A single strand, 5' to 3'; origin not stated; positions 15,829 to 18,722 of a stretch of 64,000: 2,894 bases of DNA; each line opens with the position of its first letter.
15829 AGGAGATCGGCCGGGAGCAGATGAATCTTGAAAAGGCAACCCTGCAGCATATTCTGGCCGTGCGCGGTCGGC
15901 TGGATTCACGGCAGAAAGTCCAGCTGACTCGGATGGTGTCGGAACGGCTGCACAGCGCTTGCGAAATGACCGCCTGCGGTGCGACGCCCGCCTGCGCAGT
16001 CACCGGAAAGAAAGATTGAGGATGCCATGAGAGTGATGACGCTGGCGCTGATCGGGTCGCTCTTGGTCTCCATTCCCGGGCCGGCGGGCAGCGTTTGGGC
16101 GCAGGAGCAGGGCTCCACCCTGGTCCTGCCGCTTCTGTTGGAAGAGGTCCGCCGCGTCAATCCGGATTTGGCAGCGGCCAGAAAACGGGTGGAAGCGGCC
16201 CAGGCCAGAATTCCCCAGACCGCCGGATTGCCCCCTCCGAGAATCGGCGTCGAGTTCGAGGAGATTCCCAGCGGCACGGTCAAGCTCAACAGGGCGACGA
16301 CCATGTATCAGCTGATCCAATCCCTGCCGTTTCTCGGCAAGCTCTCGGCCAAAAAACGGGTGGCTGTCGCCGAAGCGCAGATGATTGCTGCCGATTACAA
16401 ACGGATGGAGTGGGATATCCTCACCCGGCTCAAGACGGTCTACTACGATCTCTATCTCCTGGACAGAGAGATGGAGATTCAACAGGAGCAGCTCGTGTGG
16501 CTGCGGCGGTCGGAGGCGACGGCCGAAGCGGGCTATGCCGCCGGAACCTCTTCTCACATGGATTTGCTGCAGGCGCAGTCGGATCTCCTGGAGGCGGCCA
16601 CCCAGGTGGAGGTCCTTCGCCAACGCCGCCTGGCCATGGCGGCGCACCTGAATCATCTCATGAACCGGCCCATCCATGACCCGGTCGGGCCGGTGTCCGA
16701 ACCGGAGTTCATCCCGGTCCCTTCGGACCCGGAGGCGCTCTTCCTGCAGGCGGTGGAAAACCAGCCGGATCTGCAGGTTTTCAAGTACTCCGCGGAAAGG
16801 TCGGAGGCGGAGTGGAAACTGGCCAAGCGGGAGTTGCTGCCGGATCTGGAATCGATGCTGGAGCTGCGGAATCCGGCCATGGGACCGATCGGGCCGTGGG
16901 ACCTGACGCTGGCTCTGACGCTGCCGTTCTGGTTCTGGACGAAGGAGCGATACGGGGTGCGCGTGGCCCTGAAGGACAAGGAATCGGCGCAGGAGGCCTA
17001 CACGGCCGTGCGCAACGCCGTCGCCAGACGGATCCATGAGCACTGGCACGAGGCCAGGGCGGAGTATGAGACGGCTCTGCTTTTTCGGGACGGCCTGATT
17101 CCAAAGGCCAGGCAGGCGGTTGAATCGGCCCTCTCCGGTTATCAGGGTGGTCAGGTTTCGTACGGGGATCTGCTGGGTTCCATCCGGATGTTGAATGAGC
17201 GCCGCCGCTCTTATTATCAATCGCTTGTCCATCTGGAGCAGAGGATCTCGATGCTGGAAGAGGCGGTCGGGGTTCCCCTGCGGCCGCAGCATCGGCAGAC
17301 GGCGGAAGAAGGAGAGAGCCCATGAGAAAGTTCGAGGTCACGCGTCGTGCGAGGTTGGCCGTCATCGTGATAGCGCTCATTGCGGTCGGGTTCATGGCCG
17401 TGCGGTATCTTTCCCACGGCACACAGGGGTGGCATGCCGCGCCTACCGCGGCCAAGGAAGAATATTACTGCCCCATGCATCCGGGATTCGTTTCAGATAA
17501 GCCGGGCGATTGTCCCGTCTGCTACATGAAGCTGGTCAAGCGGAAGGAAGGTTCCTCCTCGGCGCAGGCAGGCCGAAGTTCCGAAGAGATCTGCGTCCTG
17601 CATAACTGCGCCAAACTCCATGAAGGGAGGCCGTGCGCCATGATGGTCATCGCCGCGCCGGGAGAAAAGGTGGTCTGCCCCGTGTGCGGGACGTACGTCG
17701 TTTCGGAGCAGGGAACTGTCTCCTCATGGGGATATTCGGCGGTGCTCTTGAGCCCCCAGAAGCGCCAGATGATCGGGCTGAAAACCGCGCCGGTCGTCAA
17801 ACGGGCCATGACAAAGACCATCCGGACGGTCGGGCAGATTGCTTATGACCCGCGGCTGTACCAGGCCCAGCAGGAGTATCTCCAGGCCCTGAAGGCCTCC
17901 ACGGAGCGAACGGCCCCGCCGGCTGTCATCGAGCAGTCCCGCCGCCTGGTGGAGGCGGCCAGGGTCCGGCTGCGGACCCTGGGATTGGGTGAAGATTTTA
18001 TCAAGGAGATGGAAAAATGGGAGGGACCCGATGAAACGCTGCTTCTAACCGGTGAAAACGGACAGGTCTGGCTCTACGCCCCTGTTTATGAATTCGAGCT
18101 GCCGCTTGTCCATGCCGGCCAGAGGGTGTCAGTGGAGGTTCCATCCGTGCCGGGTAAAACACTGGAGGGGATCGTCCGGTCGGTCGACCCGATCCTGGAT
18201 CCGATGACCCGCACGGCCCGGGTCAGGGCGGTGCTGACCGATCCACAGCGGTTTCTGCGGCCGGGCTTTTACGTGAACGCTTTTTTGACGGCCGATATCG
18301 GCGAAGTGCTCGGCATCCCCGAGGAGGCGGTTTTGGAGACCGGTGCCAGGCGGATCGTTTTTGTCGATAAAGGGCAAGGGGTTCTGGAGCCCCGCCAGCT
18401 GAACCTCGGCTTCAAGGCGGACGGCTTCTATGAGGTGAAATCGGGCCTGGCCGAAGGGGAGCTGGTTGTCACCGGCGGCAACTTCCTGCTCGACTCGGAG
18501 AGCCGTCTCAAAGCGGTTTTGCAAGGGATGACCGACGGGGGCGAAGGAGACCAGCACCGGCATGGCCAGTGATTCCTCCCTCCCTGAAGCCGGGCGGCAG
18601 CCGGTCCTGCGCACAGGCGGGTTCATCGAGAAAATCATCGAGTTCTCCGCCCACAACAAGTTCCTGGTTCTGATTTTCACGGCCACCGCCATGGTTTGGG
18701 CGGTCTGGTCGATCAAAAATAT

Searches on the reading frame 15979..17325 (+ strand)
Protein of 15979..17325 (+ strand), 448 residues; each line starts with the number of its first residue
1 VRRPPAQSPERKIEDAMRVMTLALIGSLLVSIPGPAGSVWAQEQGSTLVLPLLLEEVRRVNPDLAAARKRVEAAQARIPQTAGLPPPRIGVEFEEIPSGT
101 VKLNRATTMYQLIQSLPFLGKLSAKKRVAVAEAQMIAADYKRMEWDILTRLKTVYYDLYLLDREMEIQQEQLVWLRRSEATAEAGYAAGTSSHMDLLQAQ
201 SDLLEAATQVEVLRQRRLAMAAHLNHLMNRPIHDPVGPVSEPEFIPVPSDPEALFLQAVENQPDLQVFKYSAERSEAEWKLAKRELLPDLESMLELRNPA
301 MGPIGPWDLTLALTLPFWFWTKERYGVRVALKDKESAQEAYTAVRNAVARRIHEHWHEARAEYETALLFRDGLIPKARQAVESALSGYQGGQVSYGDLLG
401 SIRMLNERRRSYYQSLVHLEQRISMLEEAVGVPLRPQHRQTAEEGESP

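Call 76: search_protein_families(library=pfam, proteins=[window:15979-17325:+], max_evalue=0.0001)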
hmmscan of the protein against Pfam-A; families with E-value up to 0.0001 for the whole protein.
window:15979-17325:+ (448 aa): 1 family
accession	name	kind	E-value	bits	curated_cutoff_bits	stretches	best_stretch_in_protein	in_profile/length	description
PF02321.23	OEP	-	5.5e-38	131.1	22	2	54-229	5-187/187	Outer membrane efflux protein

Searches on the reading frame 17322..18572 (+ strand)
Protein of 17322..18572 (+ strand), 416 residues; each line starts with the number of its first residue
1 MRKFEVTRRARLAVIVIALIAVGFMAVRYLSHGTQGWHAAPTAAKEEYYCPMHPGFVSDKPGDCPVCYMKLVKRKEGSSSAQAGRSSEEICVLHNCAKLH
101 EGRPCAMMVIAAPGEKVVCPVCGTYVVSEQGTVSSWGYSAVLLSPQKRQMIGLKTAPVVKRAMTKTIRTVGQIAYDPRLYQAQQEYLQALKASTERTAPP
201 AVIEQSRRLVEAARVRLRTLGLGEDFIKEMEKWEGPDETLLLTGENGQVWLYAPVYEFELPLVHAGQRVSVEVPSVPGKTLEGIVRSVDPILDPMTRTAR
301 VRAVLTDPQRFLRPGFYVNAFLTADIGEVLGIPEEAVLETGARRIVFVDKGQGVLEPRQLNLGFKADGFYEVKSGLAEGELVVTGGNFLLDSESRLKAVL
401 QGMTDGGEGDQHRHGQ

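Call 76: search_protein_families(library=pfam, proteins=[window:17322-18572:+], max_evalue=0.0001)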
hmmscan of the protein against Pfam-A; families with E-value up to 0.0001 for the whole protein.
window:17322-18572:+ (416 aa): 4 families
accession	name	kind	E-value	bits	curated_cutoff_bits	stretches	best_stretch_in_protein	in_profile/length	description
PF16576.10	HlyD_D23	-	1.6e-29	103.2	30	2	237-318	133-214/214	Barrel-sandwich domain of CusB or HlyD membrane-fusion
PF19335.5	HMBD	-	5.6e-11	42.6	23.6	1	48-73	2-27/28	Heavy metal binding domain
PF13437.12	HlyD_3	-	2.7e-08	34.9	22.2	1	243-315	30-106/106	HlyD family secretion protein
PF03119.21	DNA_ligase_ZBD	-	3.1e-05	24.2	25.8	0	119-133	2-16/27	NAD-dependent DNA ligase C4 zinc finger domain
